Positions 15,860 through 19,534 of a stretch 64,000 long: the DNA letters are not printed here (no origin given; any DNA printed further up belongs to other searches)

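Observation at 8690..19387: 3565-aa ORF whose N-terminus is a bacteriocin-type double-glycine leader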

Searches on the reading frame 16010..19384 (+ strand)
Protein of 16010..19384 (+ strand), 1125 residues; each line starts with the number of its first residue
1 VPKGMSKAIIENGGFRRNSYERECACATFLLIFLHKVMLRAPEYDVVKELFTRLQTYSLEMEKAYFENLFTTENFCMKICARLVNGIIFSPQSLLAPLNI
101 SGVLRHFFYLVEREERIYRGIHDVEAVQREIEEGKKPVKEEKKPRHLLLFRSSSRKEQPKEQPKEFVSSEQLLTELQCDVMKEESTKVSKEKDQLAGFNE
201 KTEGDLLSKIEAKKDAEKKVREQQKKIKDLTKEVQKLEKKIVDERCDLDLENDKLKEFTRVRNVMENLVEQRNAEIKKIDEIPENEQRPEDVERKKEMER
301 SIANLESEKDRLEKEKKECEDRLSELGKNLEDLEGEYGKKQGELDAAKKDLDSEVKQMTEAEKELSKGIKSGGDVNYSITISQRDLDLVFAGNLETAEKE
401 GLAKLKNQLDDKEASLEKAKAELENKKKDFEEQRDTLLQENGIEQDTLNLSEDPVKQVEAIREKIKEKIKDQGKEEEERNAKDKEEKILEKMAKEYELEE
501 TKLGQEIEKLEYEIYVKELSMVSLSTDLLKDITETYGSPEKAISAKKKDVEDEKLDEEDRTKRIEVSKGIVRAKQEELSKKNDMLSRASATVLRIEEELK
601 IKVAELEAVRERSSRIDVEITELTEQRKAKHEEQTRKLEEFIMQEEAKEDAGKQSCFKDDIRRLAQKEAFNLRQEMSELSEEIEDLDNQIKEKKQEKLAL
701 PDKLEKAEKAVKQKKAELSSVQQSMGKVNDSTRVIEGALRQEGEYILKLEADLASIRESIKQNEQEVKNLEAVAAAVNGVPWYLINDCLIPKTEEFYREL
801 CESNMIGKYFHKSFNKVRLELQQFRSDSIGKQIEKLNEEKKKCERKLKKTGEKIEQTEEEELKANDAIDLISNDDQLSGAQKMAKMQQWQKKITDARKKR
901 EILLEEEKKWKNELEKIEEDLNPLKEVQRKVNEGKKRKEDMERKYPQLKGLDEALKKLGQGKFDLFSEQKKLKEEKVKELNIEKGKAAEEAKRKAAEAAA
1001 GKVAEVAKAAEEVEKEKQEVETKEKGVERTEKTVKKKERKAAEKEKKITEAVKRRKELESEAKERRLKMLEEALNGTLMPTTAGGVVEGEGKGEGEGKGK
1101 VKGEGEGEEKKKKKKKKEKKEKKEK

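Call 67: search_solved_structures(query=window:16010-19384:+, max_evalue=0.001)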
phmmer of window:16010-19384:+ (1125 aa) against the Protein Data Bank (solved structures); distinct sequences matched with E-value up to 0.001: 0.
